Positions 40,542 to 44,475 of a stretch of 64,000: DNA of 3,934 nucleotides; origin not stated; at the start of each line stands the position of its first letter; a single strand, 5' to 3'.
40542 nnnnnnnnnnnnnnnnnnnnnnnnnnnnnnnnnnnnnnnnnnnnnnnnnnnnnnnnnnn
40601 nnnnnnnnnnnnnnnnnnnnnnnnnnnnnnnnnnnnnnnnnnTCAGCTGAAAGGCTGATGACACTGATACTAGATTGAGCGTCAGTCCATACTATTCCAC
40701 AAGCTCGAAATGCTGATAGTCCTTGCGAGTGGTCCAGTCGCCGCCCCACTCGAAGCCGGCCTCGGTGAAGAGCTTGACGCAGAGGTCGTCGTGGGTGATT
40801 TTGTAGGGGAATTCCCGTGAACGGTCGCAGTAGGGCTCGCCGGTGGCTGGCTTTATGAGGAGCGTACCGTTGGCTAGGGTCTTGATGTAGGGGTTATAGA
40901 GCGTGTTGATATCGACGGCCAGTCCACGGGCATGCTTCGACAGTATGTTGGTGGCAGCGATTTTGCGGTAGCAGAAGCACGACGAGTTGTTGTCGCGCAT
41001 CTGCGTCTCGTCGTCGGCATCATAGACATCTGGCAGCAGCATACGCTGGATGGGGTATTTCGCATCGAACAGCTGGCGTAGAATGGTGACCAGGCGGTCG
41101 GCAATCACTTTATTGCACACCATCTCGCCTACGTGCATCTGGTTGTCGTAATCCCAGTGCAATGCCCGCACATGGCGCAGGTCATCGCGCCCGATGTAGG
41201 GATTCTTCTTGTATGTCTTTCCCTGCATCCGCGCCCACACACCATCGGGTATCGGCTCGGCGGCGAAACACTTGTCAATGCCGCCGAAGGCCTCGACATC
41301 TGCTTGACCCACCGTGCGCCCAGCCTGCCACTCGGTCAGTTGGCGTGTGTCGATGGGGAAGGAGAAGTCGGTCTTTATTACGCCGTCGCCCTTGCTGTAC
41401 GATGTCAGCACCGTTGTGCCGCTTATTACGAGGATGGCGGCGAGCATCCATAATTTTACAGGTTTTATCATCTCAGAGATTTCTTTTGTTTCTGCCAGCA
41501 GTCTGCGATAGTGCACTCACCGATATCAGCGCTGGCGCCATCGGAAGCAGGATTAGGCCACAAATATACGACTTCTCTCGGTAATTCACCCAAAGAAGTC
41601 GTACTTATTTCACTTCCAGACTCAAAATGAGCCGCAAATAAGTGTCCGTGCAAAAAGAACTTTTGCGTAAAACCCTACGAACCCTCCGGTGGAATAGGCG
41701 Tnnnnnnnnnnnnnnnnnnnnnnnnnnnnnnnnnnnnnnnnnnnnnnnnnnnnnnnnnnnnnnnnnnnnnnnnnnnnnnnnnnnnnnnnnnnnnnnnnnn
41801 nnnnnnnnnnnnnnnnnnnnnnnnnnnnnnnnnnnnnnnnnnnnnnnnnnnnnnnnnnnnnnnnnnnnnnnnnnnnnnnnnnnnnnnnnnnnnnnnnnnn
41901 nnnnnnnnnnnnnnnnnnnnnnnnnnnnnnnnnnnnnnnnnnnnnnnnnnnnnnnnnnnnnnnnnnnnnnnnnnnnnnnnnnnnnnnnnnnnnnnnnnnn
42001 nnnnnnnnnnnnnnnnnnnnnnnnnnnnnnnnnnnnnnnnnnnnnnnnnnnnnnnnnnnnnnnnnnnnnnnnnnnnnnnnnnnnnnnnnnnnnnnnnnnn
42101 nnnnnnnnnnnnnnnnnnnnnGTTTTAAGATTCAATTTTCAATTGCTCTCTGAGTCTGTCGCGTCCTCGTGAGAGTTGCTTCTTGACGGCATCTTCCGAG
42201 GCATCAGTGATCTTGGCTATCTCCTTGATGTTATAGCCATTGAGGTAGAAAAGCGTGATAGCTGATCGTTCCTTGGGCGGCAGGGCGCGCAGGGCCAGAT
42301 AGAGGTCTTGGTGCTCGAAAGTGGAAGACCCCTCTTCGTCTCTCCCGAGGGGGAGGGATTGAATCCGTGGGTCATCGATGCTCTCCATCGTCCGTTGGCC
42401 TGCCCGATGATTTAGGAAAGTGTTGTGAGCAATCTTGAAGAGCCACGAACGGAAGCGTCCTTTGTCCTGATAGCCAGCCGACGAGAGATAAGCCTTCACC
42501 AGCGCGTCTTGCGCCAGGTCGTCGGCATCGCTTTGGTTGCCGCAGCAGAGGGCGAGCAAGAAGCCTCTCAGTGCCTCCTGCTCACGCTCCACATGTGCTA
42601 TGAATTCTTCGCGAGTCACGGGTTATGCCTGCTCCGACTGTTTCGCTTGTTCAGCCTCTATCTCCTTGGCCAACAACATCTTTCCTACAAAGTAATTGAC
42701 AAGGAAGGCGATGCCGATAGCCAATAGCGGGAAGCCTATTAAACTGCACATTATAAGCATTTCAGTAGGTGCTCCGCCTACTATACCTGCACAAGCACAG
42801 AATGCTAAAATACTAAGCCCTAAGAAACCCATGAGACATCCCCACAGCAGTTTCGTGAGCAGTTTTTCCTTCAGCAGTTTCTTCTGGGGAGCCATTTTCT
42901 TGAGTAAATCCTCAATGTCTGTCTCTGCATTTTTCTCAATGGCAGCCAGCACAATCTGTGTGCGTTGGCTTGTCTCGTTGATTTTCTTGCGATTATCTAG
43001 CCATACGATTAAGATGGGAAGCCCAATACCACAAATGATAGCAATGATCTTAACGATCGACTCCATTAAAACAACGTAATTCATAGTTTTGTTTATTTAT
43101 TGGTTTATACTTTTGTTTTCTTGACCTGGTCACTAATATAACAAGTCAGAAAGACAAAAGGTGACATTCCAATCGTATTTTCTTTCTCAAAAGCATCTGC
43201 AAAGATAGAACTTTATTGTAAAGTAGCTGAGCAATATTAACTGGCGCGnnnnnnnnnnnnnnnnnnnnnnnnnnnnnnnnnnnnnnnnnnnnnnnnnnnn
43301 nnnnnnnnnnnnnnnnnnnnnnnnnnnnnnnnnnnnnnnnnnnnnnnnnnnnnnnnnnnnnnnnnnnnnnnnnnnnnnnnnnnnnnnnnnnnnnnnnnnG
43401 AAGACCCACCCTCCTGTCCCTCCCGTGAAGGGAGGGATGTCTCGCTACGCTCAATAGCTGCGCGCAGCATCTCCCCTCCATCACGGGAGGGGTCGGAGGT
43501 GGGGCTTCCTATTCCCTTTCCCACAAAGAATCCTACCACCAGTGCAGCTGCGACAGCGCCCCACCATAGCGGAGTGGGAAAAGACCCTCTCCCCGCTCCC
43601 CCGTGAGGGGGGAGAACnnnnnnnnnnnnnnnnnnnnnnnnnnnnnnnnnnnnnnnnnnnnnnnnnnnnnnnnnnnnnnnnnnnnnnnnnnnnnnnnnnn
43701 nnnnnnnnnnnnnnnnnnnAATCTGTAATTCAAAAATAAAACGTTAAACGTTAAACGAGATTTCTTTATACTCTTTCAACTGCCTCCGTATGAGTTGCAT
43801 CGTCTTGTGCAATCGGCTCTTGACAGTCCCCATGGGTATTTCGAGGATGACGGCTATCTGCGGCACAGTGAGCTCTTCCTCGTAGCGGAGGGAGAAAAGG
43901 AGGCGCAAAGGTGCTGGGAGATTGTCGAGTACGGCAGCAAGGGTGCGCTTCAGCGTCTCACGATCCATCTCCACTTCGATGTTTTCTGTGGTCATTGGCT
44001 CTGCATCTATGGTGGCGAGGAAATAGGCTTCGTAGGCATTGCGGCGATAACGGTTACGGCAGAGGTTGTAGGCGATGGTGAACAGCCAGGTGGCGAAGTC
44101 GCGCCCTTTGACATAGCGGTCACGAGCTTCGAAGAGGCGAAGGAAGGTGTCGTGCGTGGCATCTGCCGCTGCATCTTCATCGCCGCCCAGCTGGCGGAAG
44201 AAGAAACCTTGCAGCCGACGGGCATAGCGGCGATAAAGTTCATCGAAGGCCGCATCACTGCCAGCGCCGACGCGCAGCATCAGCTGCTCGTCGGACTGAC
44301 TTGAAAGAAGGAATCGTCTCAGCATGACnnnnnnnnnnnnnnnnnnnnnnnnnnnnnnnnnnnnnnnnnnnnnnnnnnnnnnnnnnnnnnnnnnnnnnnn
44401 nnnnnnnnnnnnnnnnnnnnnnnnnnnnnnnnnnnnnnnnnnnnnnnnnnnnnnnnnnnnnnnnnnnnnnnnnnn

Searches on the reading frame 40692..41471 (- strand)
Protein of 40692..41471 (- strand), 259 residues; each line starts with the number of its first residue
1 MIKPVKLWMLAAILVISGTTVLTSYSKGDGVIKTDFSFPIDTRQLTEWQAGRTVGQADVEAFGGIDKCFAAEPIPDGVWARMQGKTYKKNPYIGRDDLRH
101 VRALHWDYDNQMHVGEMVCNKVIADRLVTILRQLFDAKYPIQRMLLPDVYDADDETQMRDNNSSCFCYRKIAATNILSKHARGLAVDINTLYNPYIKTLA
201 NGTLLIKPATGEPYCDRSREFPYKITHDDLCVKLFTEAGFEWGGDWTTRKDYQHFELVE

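Call 54: search_protein_families(library=pfam, proteins=[window:40692-41471:-], max_evalue=0.0001)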
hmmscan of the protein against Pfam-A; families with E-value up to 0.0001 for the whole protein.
window:40692-41471:- (259 aa): 1 family
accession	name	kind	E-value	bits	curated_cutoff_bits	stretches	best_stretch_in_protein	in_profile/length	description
PF13539.11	Peptidase_M15_4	-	1.4e-22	80.5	25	1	174-257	3-70/70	D-alanyl-D-alanine carboxypeptidase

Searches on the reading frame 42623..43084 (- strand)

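Call 54: search_protein_families(library=pfam, proteins=[window:42623-43084:-], max_evalue=0.0001)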
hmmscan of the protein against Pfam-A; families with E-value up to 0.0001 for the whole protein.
window:42623-43084:- (153 aa): 1 family
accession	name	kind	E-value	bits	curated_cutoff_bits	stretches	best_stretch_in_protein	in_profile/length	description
PF19762.4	DUF6249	-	1.1e-06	29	33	1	13-133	1-102/104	Domain of unknown function (DUF6249)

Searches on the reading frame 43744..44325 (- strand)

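Call 55: search_protein_families(library=pfam, proteins=[window:43744-44325:-], max_evalue=0.0001)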
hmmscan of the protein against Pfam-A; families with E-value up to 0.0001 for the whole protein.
window:43744-44325:- (193 aa): 3 families
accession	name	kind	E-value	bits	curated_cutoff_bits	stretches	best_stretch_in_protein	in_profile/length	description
PF04542.20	Sigma70_r2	-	8.3e-14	51.6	24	1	30-97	1-69/71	Sigma-70 region 2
PF08281.18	Sigma70_r4_2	-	6.2e-11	42.2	25.7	1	129-177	4-52/54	Sigma-70, region 4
PF04545.22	Sigma70_r4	-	3.3e-09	36.6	24.1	1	132-180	1-49/50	Sigma-70, region 4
